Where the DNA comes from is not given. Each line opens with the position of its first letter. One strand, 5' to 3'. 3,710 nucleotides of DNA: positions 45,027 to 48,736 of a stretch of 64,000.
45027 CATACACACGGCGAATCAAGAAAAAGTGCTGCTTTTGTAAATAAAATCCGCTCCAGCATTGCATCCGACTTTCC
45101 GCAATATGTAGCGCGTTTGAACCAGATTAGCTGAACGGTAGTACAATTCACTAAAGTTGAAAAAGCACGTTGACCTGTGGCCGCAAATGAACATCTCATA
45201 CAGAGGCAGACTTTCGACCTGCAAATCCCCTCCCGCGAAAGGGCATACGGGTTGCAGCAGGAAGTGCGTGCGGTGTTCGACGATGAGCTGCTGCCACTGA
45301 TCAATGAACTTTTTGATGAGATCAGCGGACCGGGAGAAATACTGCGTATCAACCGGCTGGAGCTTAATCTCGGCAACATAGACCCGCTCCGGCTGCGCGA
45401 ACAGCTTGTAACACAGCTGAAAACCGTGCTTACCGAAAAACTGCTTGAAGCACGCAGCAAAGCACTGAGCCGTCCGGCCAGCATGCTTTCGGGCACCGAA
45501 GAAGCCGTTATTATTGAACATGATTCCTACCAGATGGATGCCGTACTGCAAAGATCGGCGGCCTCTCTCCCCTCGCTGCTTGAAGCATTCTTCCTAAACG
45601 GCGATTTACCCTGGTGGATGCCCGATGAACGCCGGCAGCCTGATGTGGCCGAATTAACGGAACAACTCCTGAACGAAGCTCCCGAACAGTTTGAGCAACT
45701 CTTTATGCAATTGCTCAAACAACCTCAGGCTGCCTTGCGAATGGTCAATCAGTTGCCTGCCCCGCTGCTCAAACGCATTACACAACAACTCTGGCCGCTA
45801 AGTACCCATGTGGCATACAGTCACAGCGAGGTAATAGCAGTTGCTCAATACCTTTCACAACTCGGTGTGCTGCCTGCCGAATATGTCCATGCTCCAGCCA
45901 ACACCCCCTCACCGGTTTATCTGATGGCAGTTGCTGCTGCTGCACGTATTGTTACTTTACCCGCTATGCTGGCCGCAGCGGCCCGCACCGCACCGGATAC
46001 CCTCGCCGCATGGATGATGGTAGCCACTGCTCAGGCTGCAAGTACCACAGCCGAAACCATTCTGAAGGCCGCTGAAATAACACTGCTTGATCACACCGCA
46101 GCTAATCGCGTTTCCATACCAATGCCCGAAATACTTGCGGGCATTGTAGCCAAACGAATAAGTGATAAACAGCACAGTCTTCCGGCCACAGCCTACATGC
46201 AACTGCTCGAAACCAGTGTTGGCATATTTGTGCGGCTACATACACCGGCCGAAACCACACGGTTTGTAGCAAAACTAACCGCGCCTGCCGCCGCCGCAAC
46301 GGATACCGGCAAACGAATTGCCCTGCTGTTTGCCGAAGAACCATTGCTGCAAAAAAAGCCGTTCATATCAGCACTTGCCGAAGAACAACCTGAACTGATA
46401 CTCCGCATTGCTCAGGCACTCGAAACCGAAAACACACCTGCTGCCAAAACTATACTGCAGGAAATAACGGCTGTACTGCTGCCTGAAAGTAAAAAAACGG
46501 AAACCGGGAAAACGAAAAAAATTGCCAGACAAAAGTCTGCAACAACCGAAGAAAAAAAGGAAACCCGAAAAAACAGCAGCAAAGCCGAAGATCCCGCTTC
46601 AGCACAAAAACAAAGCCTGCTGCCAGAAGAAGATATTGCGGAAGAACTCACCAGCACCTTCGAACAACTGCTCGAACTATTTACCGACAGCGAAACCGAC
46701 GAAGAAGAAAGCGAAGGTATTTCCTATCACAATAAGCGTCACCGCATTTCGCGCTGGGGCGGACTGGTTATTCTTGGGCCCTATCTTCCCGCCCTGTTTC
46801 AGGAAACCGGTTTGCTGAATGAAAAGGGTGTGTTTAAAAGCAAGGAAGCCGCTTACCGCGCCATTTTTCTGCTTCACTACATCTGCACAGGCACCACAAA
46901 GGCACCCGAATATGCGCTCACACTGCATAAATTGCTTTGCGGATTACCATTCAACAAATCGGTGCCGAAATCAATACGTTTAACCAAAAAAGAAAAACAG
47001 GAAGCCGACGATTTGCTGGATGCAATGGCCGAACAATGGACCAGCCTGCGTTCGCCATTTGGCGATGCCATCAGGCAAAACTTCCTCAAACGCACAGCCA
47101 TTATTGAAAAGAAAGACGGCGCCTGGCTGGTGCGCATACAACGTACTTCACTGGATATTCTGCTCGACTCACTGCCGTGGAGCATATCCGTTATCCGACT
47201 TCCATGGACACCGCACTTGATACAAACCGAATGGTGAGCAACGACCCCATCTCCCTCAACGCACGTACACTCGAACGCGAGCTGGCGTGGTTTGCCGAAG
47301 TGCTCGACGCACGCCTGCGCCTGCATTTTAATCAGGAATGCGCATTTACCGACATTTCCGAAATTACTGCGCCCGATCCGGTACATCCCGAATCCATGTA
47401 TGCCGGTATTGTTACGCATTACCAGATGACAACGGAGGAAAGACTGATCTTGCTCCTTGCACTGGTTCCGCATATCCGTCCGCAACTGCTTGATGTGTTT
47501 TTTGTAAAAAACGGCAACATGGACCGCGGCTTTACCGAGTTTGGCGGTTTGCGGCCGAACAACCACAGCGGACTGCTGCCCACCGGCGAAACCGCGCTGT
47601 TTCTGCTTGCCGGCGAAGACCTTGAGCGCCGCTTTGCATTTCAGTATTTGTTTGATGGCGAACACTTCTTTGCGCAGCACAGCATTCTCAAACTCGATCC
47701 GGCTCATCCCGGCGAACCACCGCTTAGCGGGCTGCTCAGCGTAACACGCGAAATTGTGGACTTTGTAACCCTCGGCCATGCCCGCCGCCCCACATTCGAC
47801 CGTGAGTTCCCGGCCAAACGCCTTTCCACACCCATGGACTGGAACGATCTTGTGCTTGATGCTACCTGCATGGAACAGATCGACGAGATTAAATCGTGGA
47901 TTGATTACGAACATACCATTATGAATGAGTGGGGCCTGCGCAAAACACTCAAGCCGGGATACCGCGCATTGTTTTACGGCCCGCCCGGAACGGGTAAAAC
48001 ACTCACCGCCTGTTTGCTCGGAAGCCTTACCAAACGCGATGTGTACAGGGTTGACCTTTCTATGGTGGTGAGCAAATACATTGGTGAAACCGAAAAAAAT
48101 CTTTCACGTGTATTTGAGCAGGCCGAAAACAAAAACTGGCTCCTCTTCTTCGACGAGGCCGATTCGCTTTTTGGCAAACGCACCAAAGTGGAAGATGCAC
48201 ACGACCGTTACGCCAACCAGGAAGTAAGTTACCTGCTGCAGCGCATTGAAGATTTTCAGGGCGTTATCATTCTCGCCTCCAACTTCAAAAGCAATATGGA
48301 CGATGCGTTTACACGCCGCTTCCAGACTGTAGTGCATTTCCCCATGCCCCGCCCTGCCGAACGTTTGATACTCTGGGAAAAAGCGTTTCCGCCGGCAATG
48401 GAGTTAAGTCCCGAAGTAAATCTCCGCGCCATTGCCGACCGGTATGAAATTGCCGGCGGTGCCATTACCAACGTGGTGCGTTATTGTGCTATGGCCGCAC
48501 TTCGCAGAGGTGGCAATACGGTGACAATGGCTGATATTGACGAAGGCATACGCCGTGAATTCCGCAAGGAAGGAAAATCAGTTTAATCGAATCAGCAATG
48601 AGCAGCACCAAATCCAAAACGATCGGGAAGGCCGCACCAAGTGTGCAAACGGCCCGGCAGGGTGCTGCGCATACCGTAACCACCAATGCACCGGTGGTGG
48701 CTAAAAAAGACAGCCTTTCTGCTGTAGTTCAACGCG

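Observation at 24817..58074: Complete Bacteroidota-type extracellular contractile injection system (eCIS) locus, about 33 kb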

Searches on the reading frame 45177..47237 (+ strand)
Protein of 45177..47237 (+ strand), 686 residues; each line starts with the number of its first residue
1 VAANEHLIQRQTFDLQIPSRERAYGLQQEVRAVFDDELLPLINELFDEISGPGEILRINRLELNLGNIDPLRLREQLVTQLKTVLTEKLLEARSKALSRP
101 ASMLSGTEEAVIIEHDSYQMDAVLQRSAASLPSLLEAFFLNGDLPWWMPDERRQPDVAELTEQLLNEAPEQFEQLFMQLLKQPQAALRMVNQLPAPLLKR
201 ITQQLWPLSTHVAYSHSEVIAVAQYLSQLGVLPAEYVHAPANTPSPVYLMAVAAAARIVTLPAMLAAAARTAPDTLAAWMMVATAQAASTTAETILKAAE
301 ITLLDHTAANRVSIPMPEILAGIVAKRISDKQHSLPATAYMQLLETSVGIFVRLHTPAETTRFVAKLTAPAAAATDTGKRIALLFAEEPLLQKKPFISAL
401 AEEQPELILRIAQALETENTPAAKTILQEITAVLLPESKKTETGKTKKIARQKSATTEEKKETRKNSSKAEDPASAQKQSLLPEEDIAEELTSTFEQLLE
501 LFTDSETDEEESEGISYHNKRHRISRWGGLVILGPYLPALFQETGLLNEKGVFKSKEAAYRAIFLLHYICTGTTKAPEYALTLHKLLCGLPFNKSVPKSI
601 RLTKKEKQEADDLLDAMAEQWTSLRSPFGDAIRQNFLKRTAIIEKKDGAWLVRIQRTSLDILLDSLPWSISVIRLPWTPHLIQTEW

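Call 4: search_protein_families(library=pfam, proteins=[window:45177-47237:+], max_evalue=0.01)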
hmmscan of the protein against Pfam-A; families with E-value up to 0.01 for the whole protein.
window:45177-47237:+ (686 aa): 1 family
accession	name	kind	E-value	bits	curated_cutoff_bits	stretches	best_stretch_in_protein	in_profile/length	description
PF19268.4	CIS_TMP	-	6.5e-97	326.2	27.8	1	5-686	1-463/463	Contractile injection system tape measure protein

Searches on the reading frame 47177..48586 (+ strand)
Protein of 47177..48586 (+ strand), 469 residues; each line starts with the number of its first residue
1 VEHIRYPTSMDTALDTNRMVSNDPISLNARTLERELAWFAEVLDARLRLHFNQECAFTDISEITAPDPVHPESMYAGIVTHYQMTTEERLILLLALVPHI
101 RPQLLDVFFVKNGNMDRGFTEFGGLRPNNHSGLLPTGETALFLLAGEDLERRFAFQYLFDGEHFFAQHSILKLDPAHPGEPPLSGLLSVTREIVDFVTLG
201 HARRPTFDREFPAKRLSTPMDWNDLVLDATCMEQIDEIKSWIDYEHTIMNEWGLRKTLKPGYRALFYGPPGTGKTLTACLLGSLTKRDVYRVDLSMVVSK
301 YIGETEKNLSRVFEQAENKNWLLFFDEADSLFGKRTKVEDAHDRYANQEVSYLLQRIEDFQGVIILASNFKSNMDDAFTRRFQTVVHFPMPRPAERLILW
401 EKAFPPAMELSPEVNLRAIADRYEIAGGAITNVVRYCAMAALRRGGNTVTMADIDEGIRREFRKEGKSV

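Call 4: search_protein_families(library=pfam, proteins=[window:47177-48586:+], max_evalue=0.01)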
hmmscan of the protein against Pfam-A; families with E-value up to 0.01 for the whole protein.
window:47177-48586:+ (469 aa): 4 families
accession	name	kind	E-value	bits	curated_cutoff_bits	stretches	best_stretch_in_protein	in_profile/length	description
PF00004.35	AAA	-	4.2e-26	92.4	21.2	1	265-389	2-130/131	ATPase family associated with various cellular activities (AAA)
PF17862.7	AAA_lid_3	-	4.2e-05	23.5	27.2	1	414-456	2-45/45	AAA+ lid domain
PF12775.13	AAA_7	-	0.0039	17.2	25.8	0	245-290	17-63/181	P-loop containing dynein motor region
PF13481.12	AAA_25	-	0.0053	16.9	27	0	251-359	23-143/195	AAA domain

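Call 44: find_related_loci(query=window:47300-48583:+, collection=metagenome_contigs, flank=10000)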
Query window:47300-48583:+ (428 aa) in metagenome_contigs; peptide patterns used: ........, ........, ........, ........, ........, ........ (x = any residue, [..] = any of these).
97 stretches matched a pattern; 24 encode a relative of the query (tblastn E <= 1e-3); 24 distinct loci.
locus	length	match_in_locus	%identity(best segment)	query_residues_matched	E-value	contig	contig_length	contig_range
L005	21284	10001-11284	54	1-428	4e-171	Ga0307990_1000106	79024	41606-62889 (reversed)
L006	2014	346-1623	55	1-428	1e-177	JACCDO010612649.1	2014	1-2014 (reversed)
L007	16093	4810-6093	50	2-428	4e-143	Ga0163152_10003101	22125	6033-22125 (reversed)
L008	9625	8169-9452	50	2-428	4e-143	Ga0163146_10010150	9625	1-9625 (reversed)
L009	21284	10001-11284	50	2-428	4e-143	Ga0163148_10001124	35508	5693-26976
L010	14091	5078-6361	50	2-428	4e-143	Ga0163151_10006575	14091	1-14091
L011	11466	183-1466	50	2-428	4e-143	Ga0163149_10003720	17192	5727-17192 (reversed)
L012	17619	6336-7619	50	2-428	4e-143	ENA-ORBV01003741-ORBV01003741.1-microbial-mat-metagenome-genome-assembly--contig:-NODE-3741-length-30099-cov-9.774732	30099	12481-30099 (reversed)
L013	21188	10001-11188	52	34-428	2e-142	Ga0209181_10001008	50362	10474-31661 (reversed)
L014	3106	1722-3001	59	1-428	1e-147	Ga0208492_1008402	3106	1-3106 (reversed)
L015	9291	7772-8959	52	34-428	7e-140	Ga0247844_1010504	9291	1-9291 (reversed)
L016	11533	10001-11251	49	5-426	1e-139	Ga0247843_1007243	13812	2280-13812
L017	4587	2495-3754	52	4-426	3e-141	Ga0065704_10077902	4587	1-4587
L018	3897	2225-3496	49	6-428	4e-142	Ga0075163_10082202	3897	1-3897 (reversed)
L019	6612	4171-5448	49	1-428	4e-138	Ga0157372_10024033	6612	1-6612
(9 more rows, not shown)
